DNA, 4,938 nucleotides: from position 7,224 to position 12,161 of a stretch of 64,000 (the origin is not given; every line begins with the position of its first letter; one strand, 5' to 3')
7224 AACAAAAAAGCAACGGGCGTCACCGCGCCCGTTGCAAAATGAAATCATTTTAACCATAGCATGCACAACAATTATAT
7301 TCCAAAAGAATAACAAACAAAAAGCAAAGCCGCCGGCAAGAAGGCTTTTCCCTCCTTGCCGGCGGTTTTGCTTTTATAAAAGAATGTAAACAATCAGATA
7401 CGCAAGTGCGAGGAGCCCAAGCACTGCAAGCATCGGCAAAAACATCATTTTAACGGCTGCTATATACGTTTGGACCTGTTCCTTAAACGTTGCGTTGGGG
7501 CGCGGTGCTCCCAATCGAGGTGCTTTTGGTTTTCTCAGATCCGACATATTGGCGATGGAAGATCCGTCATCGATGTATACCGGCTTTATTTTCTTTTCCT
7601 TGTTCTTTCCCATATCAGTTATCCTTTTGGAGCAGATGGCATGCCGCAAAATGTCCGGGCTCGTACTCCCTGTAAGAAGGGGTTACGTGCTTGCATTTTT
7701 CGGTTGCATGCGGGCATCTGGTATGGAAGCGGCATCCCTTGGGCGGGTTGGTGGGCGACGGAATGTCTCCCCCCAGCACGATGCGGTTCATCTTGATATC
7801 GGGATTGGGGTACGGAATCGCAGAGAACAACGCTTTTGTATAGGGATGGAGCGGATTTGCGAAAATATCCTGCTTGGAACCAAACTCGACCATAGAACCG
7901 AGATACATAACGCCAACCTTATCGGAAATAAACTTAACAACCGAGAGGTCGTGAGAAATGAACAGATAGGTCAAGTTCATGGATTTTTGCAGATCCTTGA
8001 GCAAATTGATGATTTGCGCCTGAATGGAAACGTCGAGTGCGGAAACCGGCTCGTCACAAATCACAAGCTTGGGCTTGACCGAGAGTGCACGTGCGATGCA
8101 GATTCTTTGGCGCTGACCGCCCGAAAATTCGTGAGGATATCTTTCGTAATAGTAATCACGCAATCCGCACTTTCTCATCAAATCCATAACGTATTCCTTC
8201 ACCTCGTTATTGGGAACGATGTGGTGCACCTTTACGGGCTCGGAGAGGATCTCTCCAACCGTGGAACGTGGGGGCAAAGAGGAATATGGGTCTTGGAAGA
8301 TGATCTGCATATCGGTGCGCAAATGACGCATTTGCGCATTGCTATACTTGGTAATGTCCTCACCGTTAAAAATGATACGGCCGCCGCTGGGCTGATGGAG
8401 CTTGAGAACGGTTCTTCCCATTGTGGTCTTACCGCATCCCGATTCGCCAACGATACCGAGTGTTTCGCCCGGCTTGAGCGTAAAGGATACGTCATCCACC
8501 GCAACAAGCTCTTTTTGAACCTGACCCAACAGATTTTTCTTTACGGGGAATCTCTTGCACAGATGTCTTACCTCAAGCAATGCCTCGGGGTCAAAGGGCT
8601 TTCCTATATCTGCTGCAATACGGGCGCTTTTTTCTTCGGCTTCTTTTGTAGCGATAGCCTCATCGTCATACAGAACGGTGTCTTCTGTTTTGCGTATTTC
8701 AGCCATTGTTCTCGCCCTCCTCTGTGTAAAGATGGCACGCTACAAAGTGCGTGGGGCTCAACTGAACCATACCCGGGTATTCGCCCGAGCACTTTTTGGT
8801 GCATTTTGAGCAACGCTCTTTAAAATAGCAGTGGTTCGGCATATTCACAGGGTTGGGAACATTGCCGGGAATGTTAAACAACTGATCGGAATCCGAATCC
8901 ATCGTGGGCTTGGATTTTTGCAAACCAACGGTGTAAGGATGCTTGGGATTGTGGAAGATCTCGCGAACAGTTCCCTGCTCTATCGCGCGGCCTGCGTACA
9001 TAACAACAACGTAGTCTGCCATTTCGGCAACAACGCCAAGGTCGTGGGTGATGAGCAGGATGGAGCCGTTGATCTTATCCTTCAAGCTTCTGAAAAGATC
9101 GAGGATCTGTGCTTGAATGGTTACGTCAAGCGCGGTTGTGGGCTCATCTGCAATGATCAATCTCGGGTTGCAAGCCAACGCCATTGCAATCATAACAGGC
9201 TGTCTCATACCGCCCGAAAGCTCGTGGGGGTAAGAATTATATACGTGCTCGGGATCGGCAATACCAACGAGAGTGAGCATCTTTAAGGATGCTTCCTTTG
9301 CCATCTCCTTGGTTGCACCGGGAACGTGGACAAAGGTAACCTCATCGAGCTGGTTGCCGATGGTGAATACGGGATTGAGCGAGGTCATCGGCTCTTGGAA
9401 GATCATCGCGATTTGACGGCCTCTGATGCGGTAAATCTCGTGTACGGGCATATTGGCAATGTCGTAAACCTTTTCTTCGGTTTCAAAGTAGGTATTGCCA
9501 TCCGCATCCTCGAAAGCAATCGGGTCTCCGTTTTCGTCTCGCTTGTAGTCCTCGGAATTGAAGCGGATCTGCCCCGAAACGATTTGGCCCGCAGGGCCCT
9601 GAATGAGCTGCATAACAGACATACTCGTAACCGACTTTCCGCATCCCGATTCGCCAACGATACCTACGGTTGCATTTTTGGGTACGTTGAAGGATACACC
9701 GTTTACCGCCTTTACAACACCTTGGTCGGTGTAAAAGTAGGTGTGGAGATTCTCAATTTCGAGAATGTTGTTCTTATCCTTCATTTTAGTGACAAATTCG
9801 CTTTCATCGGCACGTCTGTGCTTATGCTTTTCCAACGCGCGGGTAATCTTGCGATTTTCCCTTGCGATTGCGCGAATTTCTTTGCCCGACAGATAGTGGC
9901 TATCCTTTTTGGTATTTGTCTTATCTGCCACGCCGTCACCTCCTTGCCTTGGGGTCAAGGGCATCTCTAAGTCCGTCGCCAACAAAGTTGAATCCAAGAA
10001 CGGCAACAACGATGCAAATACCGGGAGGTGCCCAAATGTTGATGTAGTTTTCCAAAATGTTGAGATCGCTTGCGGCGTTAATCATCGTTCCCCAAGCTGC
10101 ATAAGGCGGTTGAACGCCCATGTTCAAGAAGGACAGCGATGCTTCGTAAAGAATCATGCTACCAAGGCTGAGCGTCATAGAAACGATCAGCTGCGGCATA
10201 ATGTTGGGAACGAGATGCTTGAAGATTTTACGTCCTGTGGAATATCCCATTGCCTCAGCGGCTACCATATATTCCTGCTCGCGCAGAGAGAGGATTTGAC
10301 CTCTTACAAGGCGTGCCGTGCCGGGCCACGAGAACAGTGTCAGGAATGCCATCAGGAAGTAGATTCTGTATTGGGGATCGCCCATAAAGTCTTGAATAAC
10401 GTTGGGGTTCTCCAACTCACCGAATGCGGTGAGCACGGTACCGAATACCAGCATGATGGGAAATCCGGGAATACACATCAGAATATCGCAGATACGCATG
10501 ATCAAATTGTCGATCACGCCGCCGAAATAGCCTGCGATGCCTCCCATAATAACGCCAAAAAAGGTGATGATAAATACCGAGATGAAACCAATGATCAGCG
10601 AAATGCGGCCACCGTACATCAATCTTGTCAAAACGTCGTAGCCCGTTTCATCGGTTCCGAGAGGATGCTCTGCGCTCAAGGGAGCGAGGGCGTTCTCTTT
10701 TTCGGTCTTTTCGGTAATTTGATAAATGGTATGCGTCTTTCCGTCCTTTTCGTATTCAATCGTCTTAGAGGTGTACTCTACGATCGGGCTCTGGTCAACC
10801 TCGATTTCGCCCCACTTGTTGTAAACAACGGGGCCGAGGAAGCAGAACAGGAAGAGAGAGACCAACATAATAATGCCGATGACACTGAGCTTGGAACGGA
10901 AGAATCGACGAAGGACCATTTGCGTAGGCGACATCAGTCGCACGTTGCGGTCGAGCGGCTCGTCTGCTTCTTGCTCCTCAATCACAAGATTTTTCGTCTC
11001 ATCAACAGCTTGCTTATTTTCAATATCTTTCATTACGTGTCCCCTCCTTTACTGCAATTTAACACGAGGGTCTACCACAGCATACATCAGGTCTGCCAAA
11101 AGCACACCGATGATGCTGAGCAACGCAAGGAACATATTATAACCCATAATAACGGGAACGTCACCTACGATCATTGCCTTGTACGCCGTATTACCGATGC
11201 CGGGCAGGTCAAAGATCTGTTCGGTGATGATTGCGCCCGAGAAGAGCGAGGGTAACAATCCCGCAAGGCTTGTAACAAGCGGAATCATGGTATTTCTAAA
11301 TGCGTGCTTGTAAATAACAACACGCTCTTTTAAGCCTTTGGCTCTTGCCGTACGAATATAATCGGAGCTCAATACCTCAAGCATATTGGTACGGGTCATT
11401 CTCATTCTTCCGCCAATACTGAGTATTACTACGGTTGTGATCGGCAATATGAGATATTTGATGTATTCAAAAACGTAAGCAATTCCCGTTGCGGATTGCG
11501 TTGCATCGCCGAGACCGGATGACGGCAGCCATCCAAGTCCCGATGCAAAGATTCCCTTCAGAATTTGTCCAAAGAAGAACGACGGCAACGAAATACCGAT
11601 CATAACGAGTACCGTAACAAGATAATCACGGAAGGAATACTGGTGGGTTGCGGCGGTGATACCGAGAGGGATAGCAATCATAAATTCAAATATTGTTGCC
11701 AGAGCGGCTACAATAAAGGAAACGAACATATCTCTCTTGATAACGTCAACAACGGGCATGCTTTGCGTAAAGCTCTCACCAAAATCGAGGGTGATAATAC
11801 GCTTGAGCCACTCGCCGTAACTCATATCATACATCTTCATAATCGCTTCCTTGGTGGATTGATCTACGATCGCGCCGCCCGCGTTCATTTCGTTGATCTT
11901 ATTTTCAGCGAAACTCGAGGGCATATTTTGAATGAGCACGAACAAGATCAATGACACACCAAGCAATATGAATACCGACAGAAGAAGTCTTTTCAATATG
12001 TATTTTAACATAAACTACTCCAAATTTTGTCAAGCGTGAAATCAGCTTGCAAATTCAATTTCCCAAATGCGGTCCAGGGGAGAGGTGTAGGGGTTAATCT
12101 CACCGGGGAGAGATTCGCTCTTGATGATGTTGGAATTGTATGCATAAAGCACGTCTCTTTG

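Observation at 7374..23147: Protein-to-peptide utilisation operon of about 15.7 kb: cell-envelope protease directly coupled to a complete Opp importer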

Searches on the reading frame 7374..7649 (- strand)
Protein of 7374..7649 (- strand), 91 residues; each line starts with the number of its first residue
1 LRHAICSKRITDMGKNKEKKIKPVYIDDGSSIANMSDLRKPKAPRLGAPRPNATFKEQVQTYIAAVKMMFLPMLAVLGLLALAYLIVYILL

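Call 3: search_protein_families(library=pfam, proteins=[window:7374-7649:-])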
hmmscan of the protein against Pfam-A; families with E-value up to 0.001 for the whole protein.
window:7374-7649:- (91 aa): 0 families

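Call 9: search_protein_families(library=ncbifam, proteins=[window:7374-7649:-], max_evalue=0.01)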
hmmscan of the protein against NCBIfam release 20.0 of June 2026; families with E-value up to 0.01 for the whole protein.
window:7374-7649:- (91 aa): 0 families

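Call 17: search_protein_families(library=pfam, proteins=[window:7374-7613:-], max_evalue=1)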
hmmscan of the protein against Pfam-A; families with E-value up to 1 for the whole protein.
window:7374-7613:- (79 aa): 1 family
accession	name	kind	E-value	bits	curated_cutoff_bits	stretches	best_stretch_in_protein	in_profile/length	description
PF06024.17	Orf78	-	0.11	13.2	29.4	1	45-78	52-85/101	Orf78 (ac78)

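Call 88: find_homologous_proteins(query=window:7377-7613:-, max_evalue=0.01)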
Query seq(79 aa) (79 aa): 51 proteins with E <= 0.01 among 52 candidates.
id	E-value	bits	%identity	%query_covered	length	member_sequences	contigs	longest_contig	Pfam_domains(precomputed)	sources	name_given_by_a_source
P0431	1.0e-39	151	95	100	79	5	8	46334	-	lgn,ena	-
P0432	1.6e-39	151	96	87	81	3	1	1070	-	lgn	-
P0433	1.4e-34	135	82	100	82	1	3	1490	-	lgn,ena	-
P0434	7.5e-32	126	100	77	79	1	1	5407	-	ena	-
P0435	1.9e-30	122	79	96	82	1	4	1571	-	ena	-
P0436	3.0e-29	118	81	86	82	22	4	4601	-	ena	-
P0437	1.4e-28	116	78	86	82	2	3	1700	-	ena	-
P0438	2.0e-28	115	78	86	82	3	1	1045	-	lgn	-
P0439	2.9e-27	112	78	86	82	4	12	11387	-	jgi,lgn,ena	-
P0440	5.3e-27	111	76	86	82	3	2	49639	-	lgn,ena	-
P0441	6.0e-27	111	72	87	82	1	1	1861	-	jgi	jgi:hypothetical protein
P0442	3.2e-26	108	71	87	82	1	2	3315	-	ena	-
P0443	2.6e-25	106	67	87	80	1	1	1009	-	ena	-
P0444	9.6e-25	104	67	87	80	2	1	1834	-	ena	-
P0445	1.3e-24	103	71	100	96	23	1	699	-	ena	-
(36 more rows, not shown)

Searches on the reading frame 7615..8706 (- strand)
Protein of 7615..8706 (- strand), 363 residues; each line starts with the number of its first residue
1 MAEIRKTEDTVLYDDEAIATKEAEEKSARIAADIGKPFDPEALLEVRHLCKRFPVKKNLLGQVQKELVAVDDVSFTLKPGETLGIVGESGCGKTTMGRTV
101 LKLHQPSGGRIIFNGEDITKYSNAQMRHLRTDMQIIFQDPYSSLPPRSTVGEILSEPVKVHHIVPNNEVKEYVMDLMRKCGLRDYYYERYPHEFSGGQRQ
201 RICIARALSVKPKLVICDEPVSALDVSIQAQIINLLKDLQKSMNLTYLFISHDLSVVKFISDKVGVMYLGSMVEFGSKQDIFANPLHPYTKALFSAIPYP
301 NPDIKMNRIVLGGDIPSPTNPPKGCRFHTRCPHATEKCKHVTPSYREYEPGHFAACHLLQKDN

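Call 3: search_protein_families(library=pfam, proteins=[window:7615-8706:-])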
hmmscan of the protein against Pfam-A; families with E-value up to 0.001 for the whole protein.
window:7615-8706:- (363 aa): 3 families
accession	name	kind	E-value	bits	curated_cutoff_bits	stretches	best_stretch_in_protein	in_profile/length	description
PF00005.33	ABC_tran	-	5.3e-34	118.2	25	1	71-221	2-136/137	ABC transporter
PF08352.17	oligo_HPY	-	1.4e-21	77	27.1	1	273-338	1-65/65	Oligopeptide/dipeptide transporter, C-terminal region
PF13304.12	AAA_21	-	0.00037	21.1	27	0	183-256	227-302/304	AAA domain, putative AbiEii toxin, Type IV TA system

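Call 9: search_protein_families(library=ncbifam, proteins=[window:7615-8706:-], max_evalue=0.01)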
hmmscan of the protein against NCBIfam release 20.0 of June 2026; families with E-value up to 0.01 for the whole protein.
window:7615-8706:- (363 aa): 188 families (the best 25 are shown)
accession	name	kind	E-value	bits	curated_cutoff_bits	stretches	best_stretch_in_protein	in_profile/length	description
NF008453.0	PRK11308.1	subfamily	2.7e-126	421.3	408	1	41-361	10-328/334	dipeptide ABC transporter ATP-binding protein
NF011659.0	PRK15079.1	equivalog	7e-122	406.3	540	1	41-357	9-329/334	murein tripeptide/oligopeptide ABC transporter ATP binding protein OppF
NF043071.1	DppF_dipep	equivalog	1.1e-112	376.8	660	1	41-362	11-330/331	dipeptide ABC transporter ATP-binding subunit DppF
NF007613.0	PRK10261.1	equivalog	7.1e-107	358.3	1077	1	23-319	295-590/623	glutathione ABC transporter ATP-binding protein GsiA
NF043078.1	MMSYN1_0168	equivalog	6.1e-88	296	800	3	165-308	464-608/649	oligopeptide ABC transporter ATP-binding protein OppF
NF011713.0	PRK15134.1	equivalog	9e-81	272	834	1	39-294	271-526/529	microcin C ABC transporter ATP-binding protein YejF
NF007010.1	PRK09473.1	subfamily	2.7e-73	246.5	575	1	65-359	16-314/318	oligopeptide ABC transporter ATP-binding protein OppD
TIGR02769.1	nickel_nikE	equivalog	3e-73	246.6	332.55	1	43-302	2-258/265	nickel import ATP-binding protein NikE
NF008246.0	PRK11022.1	equivalog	2e-71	240.7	541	1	60-359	13-317/326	dipeptide ABC transporter ATP-binding protein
NF043079.1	MMSYN1_0167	equivalog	1.5e-68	231.9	740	2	123-361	297-537/561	oligopeptide ABC transporter ATP-binding protein OppD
NF007739.0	PRK10419.1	subfamily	1.8e-67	227.7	354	1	42-297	2-254/268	nickel ABC transporter ATP-binding protein NikE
NF011692.0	PRK15112.1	equivalog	1.3e-59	202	452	1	41-295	3-252/269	putrescine export ABC transporter ATP-binding protein SapF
NF047576.1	opine_ATP_CntF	equivalog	8e-59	199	385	1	63-296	13-252/264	staphylopine uptake ABC transporter ATP-binding protein CntF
NF047578.1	opine_ATP_CntD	equivalog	1.1e-58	198.6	380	1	63-296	13-252/266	staphylopine uptake ABC transporter ATP-binding protein CntD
NF011674.0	PRK15093.1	equivalog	7.3e-52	176.5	627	1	64-358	17-323/330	putrescine export ABC transporter ATP-binding protein SapD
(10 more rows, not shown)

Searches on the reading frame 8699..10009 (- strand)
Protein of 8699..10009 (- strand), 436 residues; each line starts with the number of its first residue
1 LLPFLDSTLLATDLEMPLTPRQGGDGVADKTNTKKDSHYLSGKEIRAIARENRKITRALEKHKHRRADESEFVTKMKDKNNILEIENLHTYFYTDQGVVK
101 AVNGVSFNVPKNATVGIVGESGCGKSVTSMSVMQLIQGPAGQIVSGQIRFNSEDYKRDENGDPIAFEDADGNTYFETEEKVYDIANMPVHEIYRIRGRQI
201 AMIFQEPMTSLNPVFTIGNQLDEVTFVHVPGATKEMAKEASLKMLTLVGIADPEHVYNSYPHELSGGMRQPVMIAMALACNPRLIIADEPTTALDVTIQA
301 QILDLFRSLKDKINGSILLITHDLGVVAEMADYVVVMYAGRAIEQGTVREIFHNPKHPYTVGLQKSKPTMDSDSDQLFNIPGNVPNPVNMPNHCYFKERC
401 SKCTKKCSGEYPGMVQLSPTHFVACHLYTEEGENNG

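Call 3: search_protein_families(library=pfam, proteins=[window:8699-10009:-])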
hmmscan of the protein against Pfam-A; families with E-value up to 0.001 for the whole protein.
window:8699-10009:- (436 aa): 3 families
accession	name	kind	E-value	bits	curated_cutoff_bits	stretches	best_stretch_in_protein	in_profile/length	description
PF00005.33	ABC_tran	-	2.4e-24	86.9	25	1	103-292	2-137/137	ABC transporter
PF08352.17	oligo_HPY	-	2.3e-18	66.7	27.1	1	343-407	1-65/65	Oligopeptide/dipeptide transporter, C-terminal region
PF13304.12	AAA_21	-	5.4e-05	23.8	27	1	248-327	222-303/304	AAA domain, putative AbiEii toxin, Type IV TA system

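Call 9: search_protein_families(library=ncbifam, proteins=[window:8699-10009:-], max_evalue=0.01)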
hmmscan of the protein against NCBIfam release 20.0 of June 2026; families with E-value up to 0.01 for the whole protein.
window:8699-10009:- (436 aa): 189 families (the best 25 are shown)
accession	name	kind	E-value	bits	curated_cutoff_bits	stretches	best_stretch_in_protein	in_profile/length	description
NF007010.1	PRK09473.1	subfamily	4.9e-103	344.2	575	2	180-431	68-317/318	oligopeptide ABC transporter ATP-binding protein OppD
NF008246.0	PRK11022.1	equivalog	2.5e-95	319.3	541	2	183-430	74-319/326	dipeptide ABC transporter ATP-binding protein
NF043079.1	MMSYN1_0167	equivalog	6.6e-92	309.1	740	2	189-429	297-536/561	oligopeptide ABC transporter ATP-binding protein OppD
NF007613.0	PRK10261.1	equivalog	1.1e-84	285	1077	2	178-370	84-275/623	glutathione ABC transporter ATP-binding protein GsiA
NF008453.0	PRK11308.1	subfamily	2.6e-77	260.3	408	2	191-431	92-329/334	dipeptide ABC transporter ATP-binding protein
NF011713.0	PRK15134.1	equivalog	2.7e-77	260.6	834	2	190-371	84-264/529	microcin C ABC transporter ATP-binding protein YejF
NF011659.0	PRK15079.1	equivalog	5.8e-74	248.8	540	2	184-426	88-329/334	murein tripeptide/oligopeptide ABC transporter ATP binding protein OppF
TIGR02770.1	nickel_nikD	equivalog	1e-72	244.3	318.7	1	102-363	2-225/230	nickel import ATP-binding protein NikD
NF047576.1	opine_ATP_CntF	equivalog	4.6e-69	232.6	385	2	182-372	69-258/264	staphylopine uptake ABC transporter ATP-binding protein CntF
NF047578.1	opine_ATP_CntD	equivalog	1.8e-68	230.7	380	2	182-374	69-260/266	staphylopine uptake ABC transporter ATP-binding protein CntD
NF043071.1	DppF_dipep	equivalog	3.8e-64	217.2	660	2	191-426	93-325/331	dipeptide ABC transporter ATP-binding subunit DppF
NF011674.0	PRK15093.1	equivalog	2.5e-57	194.5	627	2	184-427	75-323/330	putrescine export ABC transporter ATP-binding protein SapD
NF043078.1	MMSYN1_0168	equivalog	4.8e-50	170.9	800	2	233-370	465-600/649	oligopeptide ABC transporter ATP-binding protein OppF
TIGR04521.1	ECF_ATPase_2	equivalog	7.7e-39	133.4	330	1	86-365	4-246/279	energy-coupling factor transporter ATPase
TIGR01186.1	proV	subfamily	2.8e-38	132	326.6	2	183-360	56-226/363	betaine/proline/choline family ABC transporter ATP-binding protein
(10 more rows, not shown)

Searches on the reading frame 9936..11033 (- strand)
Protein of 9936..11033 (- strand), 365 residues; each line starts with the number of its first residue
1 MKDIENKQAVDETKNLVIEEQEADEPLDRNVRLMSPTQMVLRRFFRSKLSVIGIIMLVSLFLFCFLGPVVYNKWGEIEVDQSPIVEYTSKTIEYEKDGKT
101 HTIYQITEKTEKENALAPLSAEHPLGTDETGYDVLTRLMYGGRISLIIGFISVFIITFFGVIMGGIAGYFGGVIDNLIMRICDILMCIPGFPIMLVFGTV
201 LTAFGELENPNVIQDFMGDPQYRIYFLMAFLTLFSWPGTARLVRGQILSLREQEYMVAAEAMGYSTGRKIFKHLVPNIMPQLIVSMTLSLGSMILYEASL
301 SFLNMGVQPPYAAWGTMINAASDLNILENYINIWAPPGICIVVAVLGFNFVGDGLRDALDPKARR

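Call 3: search_protein_families(library=pfam, proteins=[window:9936-11033:-])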
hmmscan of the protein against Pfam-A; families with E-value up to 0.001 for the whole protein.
window:9936-11033:- (365 aa): 2 families
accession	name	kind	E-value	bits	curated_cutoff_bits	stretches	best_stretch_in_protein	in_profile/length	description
PF00528.27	BPD_transp_1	-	3.1e-33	115.5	26.4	1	160-365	1-184/184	Binding-protein-dependent transport system inner membrane component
PF12911.12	OppC_N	-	8.5e-10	38.8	23.9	1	35-72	1-40/53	N-terminal TM domain of oligopeptide transport permease C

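Call 9: search_protein_families(library=ncbifam, proteins=[window:9936-11033:-], max_evalue=0.01)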
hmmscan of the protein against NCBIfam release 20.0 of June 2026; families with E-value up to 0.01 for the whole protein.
window:9936-11033:- (365 aa): 20 families
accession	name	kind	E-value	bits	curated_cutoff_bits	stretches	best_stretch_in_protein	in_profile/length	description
NF045476.1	Opp4C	equivalog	8.9e-99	330.2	350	1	35-362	1-278/278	oligopeptide ABC transporter permease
NF045474.1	Opp2C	equivalog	9.9e-62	208.6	300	1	111-360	8-236/236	nickel transporter permease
NF045475.1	Opp3C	equivalog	8.3e-61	205.9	450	1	33-364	20-328/328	oligopeptide ABC transporter permease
NF045473.1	Opp1C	equivalog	1.3e-59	201.8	350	1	109-362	34-266/267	nickel/cobalt ABC transporter permease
TIGR02790.1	nickel_nikC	equivalog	5.2e-58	196.6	358.45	1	113-360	32-258/258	nickel ABC transporter permease subunit NikC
NF007738.0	PRK10417.1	equivalog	9.8e-57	192.5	335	2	232-363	142-271/277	nickel ABC transporter permease subunit NikC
NF011662.0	PRK15082.1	equivalog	8.1e-52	176.5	484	1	118-364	76-301/303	glutathione ABC transporter permease GsiD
NF007376.0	PRK09881.1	equivalog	1.4e-50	172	434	1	113-363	64-293/298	D,D-dipeptide ABC transporter permease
NF011935.0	PRK15406.1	equivalog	3.1e-50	171.7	433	1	118-364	77-302/302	oligopeptide ABC transporter permease OppC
NF008160.0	PRK10913.1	equivalog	4.1e-50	170.9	483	1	120-364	76-299/300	dipeptide ABC transporter permease DppC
NF047573.1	opine_perm_CntC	exception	3.8e-48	164.2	440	1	108-362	37-270/271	staphylopine uptake ABC transporter permease subunit CntC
NF043080.1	MMSYN1_0166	equivalog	3.4e-36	124.7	370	1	105-364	64-306/307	oligopeptide ABC transporter permease OppC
NF011596.0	PRK15021.1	subfamily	1.5e-27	96.5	439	1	116-362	114-338/341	microcin C ABC transporter permease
NF011691.0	PRK15111.1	equivalog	4.4e-26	92.1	379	1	125-360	78-292/296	putrescine export ABC transporter permease SapC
NF045470.1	Opp2B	equivalog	2.1e-09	37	350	1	130-294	79-239/300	nickel ABC transporter permease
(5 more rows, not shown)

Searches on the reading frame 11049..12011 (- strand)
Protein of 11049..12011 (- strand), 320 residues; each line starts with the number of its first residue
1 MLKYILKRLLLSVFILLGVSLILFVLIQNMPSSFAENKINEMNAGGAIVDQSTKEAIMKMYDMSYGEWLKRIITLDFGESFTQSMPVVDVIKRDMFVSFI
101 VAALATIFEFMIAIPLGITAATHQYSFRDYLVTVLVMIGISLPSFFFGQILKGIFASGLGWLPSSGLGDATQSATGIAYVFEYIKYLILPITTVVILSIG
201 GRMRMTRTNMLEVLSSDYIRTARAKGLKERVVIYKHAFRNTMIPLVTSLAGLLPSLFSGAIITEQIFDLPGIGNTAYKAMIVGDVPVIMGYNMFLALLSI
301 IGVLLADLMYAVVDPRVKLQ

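Call 3: search_protein_families(library=pfam, proteins=[window:11049-12011:-])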
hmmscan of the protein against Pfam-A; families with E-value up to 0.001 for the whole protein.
window:11049-12011:- (320 aa): 2 families
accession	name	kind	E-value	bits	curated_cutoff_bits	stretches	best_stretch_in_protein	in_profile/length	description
PF00528.27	BPD_transp_1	-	1.7e-33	116.3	26.4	1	113-318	1-183/184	Binding-protein-dependent transport system inner membrane component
PF19300.4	BPD_transp_1_N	-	6.2e-05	23.6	23.8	1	1-74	1-74/114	Binding-prot-dependent transport system membrane comp, N-term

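Call 9: search_protein_families(library=ncbifam, proteins=[window:11049-12011:-], max_evalue=0.01)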
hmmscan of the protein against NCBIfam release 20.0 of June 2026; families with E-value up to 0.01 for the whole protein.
window:11049-12011:- (320 aa): 19 families
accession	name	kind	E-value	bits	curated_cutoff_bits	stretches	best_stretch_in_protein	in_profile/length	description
NF045472.1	Opp4B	equivalog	1.4e-68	231.6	450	1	1-318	1-319/319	oligopeptide ABC transporter permease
NF045470.1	Opp2B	equivalog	1.7e-63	214.6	350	1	8-318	1-300/300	nickel ABC transporter permease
NF045471.1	Opp3B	equivalog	2.4e-58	198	480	1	1-320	1-305/308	oligopeptide ABC transporter permease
TIGR02789.1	nickel_nikB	equivalog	2.7e-57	194.5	447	1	1-318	1-307/314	nickel ABC transporter permease subunit NikB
NF045469.1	Opp1B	equivalog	1.8e-56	191.9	380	1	1-318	1-307/307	nickel/cobalt ABC transporter permease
NF007677.0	PRK10352.1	equivalog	6.5e-55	186.4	433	1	1-319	1-308/314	nickel ABC transporter permease subunit NikB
NF011661.0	PRK15081.1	equivalog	3e-45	155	463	1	1-318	1-304/306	glutathione ABC transporter permease GsiC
NF007008.0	PRK09471.1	equivalog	1.3e-44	152.9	388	1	1-318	1-305/306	oligopeptide ABC transporter permease OppB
NF011712.0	PRK15133.1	subfamily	1.2e-41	142.9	445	1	63-318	101-360/364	microcin C ABC transporter permease YejB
NF008161.0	PRK10914.1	equivalog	9.9e-39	133.4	590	1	1-318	1-336/339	dipeptide ABC transporter permease DppB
NF043081.1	MMSYN1_0165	equivalog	2.4e-38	132.2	350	1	79-320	159-387/388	oligopeptide ABC transporter permease OppB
NF011690.0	PRK15110.1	equivalog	3.4e-28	99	432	1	64-315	43-311/321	putrescine export ABC transporter permease SapB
NF011596.0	PRK15021.1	subfamily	2.2e-05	23.6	439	1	195-275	211-287/341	microcin C ABC transporter permease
NF045476.1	Opp4C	equivalog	6.3e-05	22.4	350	1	95-265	73-214/278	oligopeptide ABC transporter permease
NF045473.1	Opp1C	equivalog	0.00023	20.7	350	1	192-247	135-190/267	nickel/cobalt ABC transporter permease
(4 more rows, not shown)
